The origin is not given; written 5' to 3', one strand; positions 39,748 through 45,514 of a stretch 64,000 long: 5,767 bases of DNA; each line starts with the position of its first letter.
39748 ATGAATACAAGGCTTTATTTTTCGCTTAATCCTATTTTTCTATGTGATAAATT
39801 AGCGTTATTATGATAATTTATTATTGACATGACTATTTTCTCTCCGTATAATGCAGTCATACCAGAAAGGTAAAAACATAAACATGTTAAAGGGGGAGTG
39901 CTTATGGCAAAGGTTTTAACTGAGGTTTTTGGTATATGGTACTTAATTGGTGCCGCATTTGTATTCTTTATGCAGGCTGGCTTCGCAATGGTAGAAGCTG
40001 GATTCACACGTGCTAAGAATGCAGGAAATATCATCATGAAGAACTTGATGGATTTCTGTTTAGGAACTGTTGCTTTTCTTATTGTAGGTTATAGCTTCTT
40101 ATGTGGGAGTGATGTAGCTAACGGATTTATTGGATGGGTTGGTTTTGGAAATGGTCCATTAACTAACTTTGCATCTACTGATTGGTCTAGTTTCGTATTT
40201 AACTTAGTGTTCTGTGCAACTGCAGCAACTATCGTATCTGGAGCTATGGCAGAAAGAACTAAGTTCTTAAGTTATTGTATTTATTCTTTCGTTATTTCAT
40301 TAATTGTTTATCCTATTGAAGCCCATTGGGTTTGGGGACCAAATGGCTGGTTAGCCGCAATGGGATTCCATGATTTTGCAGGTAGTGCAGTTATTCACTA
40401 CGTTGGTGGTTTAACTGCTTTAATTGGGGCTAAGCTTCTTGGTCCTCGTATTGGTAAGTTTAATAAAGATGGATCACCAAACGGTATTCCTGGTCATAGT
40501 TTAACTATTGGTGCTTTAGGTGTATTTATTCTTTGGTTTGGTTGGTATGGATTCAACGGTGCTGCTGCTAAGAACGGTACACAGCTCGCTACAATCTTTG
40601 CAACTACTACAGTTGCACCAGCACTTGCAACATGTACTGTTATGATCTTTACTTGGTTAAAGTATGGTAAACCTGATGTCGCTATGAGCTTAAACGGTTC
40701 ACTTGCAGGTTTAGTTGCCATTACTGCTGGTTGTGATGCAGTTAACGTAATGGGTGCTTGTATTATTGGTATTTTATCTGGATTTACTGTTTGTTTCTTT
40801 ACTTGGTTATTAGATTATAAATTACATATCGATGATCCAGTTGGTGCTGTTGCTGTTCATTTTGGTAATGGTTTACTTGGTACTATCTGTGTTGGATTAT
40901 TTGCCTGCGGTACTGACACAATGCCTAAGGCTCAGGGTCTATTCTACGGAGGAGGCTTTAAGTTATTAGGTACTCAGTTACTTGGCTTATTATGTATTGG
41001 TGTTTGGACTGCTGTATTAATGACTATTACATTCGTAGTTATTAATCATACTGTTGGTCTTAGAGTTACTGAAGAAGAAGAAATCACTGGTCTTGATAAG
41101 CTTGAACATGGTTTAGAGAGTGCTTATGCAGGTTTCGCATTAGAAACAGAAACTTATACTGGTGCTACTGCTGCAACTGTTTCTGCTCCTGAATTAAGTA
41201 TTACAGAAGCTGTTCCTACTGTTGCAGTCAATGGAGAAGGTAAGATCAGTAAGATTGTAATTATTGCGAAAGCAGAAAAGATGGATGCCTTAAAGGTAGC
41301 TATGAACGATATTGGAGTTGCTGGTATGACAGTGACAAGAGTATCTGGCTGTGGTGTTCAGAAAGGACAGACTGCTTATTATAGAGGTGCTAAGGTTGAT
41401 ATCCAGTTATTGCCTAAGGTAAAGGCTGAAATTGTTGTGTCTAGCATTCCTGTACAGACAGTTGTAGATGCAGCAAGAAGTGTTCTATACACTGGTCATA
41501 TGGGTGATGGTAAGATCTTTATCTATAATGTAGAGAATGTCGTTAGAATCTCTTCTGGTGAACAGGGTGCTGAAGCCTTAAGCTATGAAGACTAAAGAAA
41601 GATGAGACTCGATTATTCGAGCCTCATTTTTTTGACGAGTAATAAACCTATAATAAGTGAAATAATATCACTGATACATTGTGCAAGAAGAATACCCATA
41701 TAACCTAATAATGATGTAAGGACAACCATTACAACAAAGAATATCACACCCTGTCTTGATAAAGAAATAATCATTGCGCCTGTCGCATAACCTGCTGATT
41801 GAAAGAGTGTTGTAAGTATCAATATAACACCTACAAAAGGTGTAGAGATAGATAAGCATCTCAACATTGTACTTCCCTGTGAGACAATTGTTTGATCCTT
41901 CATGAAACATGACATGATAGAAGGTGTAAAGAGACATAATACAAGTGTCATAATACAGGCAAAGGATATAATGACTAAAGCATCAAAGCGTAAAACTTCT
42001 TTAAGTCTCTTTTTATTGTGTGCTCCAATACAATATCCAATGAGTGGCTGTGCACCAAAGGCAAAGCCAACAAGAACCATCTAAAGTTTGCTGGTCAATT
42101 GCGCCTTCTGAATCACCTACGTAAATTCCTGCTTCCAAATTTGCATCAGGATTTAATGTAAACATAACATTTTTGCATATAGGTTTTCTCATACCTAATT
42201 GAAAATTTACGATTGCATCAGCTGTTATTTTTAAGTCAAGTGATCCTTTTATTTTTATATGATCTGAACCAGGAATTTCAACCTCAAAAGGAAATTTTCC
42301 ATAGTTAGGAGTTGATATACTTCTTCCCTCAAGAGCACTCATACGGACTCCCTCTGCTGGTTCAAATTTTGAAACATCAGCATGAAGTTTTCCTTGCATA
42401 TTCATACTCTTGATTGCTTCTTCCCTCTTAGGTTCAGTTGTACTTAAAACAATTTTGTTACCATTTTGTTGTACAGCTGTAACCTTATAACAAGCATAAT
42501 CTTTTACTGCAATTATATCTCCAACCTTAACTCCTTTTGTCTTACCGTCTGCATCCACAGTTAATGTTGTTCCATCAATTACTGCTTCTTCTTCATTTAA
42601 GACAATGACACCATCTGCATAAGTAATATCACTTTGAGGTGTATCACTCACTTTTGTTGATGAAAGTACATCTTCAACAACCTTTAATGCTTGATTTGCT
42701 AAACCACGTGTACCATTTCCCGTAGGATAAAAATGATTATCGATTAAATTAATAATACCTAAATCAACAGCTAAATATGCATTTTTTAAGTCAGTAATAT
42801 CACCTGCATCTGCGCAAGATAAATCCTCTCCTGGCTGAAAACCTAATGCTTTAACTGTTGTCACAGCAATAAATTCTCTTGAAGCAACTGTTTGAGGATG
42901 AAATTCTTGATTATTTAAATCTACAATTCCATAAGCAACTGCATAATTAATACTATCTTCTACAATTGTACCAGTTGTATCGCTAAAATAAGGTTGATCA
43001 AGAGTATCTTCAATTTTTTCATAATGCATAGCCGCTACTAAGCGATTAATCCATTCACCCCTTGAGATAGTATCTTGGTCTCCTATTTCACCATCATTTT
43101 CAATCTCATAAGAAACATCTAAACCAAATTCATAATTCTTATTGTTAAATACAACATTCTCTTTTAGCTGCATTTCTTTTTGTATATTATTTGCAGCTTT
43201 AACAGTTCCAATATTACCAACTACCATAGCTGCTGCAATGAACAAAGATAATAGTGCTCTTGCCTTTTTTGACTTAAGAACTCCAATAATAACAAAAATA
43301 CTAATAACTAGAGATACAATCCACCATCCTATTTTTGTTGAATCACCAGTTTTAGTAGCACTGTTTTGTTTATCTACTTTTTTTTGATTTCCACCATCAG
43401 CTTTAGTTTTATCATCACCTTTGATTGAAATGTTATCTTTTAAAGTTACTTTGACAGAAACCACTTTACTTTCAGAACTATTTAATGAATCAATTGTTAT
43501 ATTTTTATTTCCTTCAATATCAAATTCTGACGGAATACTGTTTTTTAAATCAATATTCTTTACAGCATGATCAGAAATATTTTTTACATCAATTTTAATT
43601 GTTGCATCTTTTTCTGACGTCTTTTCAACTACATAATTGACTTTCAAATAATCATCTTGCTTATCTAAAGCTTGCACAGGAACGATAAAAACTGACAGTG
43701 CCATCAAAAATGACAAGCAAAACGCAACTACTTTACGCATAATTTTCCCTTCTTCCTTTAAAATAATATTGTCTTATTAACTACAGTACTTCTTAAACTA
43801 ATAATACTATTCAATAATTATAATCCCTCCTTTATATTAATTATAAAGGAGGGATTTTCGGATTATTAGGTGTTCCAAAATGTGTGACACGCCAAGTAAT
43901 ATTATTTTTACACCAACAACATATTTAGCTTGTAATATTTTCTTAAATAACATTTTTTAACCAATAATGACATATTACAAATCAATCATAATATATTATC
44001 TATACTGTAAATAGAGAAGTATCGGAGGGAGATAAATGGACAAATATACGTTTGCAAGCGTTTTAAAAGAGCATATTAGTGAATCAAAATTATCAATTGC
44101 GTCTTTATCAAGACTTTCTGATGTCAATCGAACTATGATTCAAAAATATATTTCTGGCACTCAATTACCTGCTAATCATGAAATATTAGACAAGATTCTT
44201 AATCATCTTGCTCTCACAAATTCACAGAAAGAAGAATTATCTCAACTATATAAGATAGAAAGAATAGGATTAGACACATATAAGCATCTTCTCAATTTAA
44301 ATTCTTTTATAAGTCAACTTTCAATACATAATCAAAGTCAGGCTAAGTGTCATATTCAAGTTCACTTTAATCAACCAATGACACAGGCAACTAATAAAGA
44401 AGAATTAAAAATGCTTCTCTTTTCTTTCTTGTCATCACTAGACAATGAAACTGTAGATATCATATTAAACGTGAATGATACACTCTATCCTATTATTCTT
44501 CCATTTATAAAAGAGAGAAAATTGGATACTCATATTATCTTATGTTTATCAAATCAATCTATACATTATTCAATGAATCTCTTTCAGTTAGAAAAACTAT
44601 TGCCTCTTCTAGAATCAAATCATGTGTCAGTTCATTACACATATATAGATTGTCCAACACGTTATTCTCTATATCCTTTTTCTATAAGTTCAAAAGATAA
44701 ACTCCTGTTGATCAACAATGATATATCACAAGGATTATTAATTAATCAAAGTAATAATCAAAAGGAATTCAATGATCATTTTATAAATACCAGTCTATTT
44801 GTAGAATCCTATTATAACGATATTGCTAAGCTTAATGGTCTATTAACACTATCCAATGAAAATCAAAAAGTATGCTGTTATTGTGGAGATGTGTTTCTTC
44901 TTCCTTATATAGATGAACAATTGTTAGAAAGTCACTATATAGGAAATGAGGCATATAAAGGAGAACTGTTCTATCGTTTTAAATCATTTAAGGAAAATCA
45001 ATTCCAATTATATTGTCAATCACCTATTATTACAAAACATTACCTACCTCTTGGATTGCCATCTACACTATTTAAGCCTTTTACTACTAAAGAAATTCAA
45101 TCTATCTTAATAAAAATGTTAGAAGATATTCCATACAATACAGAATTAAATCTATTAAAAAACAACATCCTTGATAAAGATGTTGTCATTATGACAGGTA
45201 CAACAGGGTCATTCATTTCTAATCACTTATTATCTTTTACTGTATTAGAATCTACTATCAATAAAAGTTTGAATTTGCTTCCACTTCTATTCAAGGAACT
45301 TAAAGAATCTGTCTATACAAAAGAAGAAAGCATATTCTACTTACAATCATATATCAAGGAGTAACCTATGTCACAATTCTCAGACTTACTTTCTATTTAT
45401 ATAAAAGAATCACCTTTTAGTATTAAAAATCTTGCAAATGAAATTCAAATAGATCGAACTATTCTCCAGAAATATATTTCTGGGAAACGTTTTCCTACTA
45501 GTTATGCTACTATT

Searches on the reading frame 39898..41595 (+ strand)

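Call 78: search_protein_families(library=pfam, proteins=[window:39898-41595:+], max_evalue=0.00001)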
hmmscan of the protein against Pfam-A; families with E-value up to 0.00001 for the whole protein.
window:39898-41595:+ (565 aa): 2 families
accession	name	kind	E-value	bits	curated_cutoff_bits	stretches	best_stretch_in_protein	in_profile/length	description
PF00909.26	Ammonium_transp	-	7.8e-121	404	23.2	1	13-406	1-396/399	Ammonium Transporter Family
PF00543.27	P-II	-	6.9e-22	78.2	25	1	451-555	2-102/102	Nitrogen regulatory protein P-II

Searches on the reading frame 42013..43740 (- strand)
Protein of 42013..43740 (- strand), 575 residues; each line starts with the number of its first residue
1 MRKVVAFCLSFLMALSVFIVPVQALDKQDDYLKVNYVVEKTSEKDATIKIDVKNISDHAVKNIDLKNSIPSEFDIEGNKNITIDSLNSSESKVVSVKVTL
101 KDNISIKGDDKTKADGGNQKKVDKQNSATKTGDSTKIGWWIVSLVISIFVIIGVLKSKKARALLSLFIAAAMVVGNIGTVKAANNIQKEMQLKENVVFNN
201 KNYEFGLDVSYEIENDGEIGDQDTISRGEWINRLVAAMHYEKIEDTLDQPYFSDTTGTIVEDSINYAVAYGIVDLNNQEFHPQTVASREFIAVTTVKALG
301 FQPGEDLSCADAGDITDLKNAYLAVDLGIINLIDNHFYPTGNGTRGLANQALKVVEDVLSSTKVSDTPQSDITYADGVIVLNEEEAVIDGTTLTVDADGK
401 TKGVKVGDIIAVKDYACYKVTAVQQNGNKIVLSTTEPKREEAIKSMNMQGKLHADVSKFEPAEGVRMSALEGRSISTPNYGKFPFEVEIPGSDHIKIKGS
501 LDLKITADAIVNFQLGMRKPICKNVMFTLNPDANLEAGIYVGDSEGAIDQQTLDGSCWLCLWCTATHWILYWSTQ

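Call 3: search_protein_families(library=pfam, proteins=[window:42013-43740:-], max_evalue=0.1)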
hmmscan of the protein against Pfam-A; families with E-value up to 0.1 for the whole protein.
window:42013-43740:- (575 aa): 4 families
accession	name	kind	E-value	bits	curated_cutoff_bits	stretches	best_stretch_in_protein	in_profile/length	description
PF00395.25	SLH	-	0.0019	18.6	20.8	0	252-289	2-41/44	S-layer homology domain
PF13273.12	DUF4064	-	0.0054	17.4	32.1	1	126-174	50-99/102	Protein of unknown function (DUF4064)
PF04932.20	Wzy_C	-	0.032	14.5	31.7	1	140-192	19-72/149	O-Antigen ligase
PF13567.11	DUF4131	-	0.036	14.2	31.6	0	136-190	4-59/165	Domain of unknown function (DUF4131)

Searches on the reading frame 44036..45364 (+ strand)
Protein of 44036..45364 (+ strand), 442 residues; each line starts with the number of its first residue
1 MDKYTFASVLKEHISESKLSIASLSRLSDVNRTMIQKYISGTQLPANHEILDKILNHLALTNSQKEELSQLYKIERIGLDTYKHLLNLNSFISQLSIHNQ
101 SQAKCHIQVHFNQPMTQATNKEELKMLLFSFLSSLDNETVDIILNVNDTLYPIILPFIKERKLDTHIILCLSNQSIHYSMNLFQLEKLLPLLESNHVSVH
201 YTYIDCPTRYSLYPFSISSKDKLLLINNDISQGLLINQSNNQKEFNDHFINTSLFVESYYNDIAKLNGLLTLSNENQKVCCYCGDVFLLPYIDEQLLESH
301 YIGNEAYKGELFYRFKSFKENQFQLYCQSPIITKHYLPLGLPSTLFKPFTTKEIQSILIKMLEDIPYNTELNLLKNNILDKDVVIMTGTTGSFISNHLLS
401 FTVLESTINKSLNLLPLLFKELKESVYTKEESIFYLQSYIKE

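Call 3: search_protein_families(library=pfam, proteins=[window:44036-45364:+], max_evalue=0.1)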
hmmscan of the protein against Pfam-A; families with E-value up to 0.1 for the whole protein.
window:44036-45364:+ (442 aa): 2 families
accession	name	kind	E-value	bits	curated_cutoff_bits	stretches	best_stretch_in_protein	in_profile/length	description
PF16272.10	DUF4925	-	0.00045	20.3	28.5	1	86-160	222-295/324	Domain of unknown function (DUF4925)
PF01381.28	HTH_3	-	0.097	13.2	23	0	16-56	7-46/55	Helix-turn-helix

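Call 4: search_protein_families(library=padloc, proteins=[window:44036-45364:+], max_evalue=0.1)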
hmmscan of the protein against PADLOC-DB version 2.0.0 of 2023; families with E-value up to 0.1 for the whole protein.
window:44036-45364:+ (442 aa): 0 families

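Call 5: search_protein_families(library=phrogs, proteins=[window:44036-45364:+], max_evalue=0.1)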
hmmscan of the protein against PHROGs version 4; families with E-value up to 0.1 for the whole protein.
window:44036-45364:+ (442 aa): 1 family
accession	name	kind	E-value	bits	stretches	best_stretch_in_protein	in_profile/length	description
phrog_8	-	transcription regulation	0.047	14.1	1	4-58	75-128/346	transcriptional regulator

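Call 6: search_protein_families(library=ncbifam, proteins=[window:44036-45364:+], max_evalue=0.1)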
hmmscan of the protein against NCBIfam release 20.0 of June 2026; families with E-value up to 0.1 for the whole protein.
window:44036-45364:+ (442 aa): 0 families
